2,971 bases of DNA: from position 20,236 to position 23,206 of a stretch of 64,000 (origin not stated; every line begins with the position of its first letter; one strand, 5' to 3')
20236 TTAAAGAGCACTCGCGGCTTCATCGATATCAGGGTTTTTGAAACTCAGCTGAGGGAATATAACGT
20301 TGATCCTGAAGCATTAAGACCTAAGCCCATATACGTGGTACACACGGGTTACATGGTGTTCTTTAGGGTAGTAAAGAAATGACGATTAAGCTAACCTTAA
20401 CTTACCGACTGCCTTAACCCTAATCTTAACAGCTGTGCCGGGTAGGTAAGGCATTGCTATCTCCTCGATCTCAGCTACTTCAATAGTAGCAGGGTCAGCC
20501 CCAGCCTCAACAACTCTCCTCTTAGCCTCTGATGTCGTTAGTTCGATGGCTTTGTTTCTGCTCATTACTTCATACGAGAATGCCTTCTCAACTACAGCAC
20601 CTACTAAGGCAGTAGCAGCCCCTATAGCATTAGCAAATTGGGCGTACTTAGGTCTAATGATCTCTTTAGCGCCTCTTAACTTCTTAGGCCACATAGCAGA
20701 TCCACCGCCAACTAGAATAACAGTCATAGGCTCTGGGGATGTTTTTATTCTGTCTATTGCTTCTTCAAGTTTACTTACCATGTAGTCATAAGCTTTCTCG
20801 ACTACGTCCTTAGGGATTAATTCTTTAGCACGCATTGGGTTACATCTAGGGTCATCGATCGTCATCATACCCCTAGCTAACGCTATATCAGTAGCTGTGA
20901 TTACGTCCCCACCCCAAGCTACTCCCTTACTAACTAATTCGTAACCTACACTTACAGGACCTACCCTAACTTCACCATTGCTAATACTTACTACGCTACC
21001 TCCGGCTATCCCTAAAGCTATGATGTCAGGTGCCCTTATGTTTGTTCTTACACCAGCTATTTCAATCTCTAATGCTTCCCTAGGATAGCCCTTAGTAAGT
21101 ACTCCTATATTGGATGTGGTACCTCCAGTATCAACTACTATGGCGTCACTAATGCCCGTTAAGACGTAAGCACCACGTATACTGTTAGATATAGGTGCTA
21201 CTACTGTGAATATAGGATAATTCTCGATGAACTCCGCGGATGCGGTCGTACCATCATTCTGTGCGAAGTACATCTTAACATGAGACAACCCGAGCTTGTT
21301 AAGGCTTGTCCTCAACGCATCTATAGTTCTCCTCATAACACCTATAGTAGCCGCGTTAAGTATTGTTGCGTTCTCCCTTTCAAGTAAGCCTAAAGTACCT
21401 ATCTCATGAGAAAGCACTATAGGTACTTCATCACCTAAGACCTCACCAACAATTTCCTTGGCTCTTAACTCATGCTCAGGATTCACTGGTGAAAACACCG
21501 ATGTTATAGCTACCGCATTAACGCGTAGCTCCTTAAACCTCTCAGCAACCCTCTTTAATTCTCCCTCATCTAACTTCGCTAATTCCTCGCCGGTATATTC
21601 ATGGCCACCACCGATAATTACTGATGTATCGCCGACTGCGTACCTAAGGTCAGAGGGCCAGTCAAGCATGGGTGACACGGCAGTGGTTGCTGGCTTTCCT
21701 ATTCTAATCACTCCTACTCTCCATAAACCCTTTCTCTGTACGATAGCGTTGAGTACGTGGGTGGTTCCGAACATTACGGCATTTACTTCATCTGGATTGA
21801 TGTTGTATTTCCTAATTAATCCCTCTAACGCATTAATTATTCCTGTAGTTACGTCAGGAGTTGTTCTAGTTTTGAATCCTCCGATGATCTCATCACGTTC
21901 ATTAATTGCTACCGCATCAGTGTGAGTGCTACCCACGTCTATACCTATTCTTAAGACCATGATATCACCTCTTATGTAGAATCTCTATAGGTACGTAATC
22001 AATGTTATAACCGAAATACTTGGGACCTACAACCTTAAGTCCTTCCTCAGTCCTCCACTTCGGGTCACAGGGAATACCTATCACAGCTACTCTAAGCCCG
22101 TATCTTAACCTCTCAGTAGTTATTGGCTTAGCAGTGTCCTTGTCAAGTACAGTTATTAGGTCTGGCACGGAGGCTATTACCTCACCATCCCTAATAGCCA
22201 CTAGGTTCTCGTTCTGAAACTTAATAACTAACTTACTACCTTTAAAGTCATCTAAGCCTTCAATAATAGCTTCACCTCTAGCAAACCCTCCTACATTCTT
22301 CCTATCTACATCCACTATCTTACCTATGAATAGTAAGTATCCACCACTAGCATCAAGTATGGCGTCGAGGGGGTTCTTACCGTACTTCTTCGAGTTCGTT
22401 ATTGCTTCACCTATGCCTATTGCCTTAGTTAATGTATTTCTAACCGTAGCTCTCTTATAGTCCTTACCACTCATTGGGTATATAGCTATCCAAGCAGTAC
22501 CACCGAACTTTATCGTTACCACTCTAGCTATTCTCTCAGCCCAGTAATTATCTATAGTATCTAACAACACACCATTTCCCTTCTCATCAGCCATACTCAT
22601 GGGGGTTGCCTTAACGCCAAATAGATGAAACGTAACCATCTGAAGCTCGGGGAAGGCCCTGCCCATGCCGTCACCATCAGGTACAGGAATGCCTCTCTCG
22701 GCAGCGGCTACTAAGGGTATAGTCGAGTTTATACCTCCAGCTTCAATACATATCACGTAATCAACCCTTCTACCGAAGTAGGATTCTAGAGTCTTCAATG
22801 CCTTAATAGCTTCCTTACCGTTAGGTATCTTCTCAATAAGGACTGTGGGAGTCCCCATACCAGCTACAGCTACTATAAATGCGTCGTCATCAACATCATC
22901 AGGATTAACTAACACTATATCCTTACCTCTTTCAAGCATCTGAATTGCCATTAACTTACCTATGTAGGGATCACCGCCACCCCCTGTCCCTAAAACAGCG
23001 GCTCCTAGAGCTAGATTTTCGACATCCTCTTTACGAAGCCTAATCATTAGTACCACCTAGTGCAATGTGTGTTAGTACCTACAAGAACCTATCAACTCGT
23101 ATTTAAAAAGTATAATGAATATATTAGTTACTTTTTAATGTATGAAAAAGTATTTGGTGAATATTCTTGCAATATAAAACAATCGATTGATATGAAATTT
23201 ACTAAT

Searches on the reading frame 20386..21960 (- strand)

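Call 13: search_protein_families(library=ncbifam, proteins=[window:20386-21960:-], max_evalue=0.00001)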
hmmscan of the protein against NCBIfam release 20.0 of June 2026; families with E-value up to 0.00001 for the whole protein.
window:20386-21960:- (524 aa): 3 families
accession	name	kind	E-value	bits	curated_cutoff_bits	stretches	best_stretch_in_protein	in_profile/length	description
NF050156.1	CapLactmsAlpCapA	equivalog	7.6e-33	113.7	1000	2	123-367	134-381/689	caprolactamase subunit alpha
NF042975.2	AcphenoCarb_ApcC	equivalog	3.6e-15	55.2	1500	1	124-369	148-400/733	acetophenone carboxylase subunit gamma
TIGR00241.1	CoA_E_activ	domain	3.4e-06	26.8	125.4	0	377-449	173-246/248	acyl-CoA dehydratase activase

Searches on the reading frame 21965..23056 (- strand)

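Call 75: search_protein_families(library=pfam, proteins=[window:21965-23056:-], max_evalue=0.00001)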
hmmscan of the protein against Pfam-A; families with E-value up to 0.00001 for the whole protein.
window:21965-23056:- (363 aa): 2 families
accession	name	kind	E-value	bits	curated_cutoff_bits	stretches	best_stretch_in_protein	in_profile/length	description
PF20906.3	S-Me-THD_C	-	1.2e-76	256.7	27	1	169-357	2-190/190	S-Me-THD-like, C-terminal domain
PF06032.18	S-Me-THD_N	-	1.2e-60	204.6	27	1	10-166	1-157/158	S-Me-THD-like, N-terminal domain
